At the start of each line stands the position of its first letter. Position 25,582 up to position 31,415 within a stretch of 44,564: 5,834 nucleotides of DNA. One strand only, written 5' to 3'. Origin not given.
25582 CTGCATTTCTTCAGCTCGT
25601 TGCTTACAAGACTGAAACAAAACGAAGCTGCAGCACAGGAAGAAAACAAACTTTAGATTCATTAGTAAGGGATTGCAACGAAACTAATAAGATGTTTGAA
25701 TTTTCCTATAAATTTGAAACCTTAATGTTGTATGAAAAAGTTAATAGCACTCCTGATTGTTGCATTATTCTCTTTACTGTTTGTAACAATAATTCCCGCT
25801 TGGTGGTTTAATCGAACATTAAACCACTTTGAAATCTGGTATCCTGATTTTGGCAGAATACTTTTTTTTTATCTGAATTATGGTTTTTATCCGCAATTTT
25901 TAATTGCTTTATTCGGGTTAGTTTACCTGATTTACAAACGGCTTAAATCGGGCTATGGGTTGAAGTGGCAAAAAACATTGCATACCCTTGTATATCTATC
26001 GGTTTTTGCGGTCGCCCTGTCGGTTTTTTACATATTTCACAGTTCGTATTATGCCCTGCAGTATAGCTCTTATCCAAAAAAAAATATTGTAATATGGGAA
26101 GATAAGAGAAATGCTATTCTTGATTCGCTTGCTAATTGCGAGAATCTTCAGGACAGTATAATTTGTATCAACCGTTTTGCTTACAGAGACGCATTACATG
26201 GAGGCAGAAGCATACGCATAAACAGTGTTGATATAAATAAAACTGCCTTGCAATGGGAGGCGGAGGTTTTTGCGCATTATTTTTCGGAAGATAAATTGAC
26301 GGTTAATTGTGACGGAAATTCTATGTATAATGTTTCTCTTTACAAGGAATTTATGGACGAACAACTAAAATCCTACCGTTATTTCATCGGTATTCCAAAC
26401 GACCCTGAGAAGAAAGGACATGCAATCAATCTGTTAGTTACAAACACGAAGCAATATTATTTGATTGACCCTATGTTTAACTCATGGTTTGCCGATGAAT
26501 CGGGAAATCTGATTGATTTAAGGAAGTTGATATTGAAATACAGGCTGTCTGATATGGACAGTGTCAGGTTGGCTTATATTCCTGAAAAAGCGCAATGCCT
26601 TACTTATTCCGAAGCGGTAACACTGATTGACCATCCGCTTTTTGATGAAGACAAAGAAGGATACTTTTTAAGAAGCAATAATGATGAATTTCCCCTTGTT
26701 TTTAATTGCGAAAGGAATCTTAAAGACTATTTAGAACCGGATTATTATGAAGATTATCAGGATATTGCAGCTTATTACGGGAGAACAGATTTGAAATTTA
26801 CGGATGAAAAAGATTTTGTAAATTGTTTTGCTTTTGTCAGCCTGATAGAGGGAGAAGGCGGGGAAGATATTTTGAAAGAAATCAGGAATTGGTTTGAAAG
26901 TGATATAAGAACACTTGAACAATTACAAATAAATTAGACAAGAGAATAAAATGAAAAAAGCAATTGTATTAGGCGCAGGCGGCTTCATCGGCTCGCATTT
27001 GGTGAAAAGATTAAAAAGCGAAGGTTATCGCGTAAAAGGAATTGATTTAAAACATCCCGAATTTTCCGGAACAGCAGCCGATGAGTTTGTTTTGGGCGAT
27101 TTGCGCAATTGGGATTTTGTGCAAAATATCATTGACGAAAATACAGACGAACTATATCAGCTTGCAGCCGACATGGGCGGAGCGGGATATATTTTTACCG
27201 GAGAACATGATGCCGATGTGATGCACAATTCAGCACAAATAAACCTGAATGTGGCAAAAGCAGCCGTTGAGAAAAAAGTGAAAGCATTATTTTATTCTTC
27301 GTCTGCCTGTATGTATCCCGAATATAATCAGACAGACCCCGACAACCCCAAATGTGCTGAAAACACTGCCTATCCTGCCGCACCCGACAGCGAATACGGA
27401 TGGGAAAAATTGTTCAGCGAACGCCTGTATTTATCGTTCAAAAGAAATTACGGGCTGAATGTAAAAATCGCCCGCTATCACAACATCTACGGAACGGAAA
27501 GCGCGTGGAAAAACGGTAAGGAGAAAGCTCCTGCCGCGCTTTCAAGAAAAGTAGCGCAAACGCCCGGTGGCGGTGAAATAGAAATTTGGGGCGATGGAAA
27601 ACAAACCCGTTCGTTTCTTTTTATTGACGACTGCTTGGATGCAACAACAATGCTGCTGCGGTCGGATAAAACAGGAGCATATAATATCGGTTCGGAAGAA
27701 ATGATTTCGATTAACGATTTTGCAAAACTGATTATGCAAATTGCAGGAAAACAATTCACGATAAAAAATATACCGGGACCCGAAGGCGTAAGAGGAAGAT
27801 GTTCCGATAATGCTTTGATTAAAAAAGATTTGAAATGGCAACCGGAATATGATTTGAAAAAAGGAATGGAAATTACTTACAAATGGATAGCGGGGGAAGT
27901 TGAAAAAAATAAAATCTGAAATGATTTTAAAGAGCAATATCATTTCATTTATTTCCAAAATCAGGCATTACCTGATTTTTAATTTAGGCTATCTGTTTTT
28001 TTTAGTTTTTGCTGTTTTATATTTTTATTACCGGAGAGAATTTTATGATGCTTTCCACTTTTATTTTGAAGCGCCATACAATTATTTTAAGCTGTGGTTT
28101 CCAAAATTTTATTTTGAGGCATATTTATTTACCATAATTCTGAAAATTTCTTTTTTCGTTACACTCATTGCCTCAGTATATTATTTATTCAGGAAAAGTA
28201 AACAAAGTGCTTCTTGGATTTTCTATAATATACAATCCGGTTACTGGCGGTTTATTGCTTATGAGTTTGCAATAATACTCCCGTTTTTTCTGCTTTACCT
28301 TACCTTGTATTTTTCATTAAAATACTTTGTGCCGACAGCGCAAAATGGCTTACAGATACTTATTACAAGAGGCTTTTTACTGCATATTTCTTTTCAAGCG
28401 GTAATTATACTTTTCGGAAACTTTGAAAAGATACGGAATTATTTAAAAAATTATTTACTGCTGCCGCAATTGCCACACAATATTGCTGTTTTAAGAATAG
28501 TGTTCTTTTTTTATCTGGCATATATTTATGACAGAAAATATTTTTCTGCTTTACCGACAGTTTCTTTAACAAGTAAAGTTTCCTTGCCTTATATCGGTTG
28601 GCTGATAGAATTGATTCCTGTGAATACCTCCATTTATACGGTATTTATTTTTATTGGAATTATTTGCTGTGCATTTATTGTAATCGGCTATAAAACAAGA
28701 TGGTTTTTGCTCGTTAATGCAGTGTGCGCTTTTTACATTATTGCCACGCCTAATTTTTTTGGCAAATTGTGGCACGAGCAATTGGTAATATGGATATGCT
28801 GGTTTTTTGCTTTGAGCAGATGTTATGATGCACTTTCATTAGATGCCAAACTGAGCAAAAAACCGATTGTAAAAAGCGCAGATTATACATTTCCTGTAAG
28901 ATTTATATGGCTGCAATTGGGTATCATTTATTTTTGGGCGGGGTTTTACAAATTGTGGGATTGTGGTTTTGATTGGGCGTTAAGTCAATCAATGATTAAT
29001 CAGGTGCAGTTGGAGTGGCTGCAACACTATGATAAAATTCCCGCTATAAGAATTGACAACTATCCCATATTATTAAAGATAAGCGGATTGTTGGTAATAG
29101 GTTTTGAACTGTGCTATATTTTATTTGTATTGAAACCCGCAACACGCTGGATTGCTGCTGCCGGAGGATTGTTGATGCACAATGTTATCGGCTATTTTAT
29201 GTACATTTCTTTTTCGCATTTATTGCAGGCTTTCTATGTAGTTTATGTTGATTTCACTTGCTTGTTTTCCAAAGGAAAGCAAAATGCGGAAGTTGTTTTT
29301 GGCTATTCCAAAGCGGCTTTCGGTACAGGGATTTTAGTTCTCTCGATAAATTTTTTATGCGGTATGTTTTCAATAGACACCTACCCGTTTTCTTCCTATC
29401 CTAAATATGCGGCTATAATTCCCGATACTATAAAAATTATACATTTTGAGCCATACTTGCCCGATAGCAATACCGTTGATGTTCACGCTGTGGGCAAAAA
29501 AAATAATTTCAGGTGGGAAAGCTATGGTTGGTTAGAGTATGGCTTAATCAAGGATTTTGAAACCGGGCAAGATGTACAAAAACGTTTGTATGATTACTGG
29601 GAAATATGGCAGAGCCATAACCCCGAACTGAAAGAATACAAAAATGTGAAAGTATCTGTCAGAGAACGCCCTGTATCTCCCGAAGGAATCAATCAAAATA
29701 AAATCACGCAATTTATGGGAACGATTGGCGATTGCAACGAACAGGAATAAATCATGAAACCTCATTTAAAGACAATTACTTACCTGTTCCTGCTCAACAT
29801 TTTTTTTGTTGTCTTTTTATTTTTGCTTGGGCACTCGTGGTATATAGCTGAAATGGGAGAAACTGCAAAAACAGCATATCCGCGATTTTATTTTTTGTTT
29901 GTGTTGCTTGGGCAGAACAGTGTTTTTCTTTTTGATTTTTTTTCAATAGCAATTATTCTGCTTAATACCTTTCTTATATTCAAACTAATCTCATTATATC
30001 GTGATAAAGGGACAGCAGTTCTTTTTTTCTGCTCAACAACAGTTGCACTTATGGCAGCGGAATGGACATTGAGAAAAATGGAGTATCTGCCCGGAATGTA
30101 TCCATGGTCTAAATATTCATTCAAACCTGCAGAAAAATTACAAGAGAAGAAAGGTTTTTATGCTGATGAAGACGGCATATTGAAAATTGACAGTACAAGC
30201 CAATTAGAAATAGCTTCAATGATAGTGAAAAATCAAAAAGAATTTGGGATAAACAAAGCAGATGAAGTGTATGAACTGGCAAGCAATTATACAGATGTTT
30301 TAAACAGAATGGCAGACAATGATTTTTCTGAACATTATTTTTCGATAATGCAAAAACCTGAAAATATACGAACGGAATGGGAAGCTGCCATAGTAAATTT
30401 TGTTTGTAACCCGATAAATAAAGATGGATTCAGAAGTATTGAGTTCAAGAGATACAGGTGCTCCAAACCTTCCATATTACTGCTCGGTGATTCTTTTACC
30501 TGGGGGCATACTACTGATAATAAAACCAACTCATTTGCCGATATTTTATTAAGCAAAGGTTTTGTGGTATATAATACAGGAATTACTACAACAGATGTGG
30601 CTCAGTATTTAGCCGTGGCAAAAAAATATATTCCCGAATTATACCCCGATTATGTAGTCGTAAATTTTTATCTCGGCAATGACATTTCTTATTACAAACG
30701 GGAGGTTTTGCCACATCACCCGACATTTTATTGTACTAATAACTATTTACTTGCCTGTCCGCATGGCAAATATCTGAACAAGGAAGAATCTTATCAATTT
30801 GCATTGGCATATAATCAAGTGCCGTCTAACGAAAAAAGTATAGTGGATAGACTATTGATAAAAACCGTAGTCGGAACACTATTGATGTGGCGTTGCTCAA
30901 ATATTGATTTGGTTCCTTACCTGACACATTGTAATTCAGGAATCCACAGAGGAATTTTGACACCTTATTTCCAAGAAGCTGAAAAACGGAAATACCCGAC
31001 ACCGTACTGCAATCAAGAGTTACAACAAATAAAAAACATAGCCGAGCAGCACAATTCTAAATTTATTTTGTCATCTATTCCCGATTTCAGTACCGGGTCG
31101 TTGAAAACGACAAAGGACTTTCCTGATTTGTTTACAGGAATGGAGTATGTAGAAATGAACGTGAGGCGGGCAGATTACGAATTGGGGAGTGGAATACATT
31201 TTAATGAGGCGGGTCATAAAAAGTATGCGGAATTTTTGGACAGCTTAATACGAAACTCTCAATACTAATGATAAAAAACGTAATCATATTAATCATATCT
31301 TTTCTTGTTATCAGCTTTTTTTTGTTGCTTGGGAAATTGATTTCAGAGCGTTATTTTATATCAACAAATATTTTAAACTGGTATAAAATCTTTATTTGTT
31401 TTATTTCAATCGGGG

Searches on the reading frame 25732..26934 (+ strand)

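Call 6: search_protein_families(library=pfam, proteins=[window:25732-26934:+], max_evalue=0.001)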
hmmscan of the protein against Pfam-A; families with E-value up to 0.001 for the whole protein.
window:25732-26934:+ (401 aa): 0 families

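Call 8: search_protein_families(library=ncbifam, proteins=[window:25732-26934:+], max_evalue=0.01)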
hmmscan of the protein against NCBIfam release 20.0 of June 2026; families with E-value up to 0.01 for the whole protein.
window:25732-26934:+ (401 aa): 0 families

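Call 46: search_protein_families(library=pfam, proteins=[window:25732-26934:+], max_evalue=5)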
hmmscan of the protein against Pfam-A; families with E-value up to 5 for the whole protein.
window:25732-26934:+ (401 aa): 2 families
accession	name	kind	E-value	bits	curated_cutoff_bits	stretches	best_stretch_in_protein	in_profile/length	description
PF07261.16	DnaB_2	-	0.14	12.3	22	1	380-399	52-71/74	Replication initiation and membrane attachment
PF25630.1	Phycodna_minor_capsid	-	0.78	10.5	27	1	85-128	6-51/96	Phycodnaviridae minor capsid protein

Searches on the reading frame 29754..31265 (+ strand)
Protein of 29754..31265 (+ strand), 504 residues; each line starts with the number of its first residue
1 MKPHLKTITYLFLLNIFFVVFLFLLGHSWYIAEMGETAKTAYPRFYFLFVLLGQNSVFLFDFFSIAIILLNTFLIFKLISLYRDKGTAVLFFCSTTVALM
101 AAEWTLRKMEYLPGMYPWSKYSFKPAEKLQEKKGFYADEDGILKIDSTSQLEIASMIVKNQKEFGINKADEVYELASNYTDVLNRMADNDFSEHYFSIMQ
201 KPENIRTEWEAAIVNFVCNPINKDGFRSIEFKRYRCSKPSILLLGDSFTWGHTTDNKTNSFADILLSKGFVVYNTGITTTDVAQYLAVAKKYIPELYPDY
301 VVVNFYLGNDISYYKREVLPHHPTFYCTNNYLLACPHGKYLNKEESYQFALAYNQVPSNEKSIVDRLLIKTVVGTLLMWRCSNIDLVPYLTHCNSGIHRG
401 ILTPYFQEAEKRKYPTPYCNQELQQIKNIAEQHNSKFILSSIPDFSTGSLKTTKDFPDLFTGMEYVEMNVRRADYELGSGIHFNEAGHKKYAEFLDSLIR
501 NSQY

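Call 6: search_protein_families(library=pfam, proteins=[window:29754-31265:+], max_evalue=0.001)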
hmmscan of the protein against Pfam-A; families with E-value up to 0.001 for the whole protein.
window:29754-31265:+ (504 aa): 2 families
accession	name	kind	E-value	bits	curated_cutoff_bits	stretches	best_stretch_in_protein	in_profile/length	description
PF00657.28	Lipase_GDSL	-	0.00013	22.6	23.6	0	241-493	1-206/208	GDSL-like Lipase/Acylhydrolase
PF13472.12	Lipase_GDSL_2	-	0.00022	22.2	32.9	0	244-489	2-177/178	GDSL-like Lipase/Acylhydrolase family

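Call 46: search_protein_families(library=pfam, proteins=[window:29754-31265:+], max_evalue=5)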
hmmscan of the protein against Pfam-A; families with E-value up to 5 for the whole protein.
window:29754-31265:+ (504 aa): 4 families
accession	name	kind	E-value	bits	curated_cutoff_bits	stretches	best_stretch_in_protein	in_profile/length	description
PF00657.28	Lipase_GDSL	-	0.00013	22.6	23.6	1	241-493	1-206/208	GDSL-like Lipase/Acylhydrolase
PF13472.12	Lipase_GDSL_2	-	0.00022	22.2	32.9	1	244-489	2-177/178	GDSL-like Lipase/Acylhydrolase family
PF05606.16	DUF777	-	0.0042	17.3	25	1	138-200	47-107/135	Borrelia burgdorferi protein of unknown function (DUF777)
PF02878.22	PGM_PMM_I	-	0.085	13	22.5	1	258-291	57-90/138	Phosphoglucomutase/phosphomannomutase, alpha/beta/alpha domain I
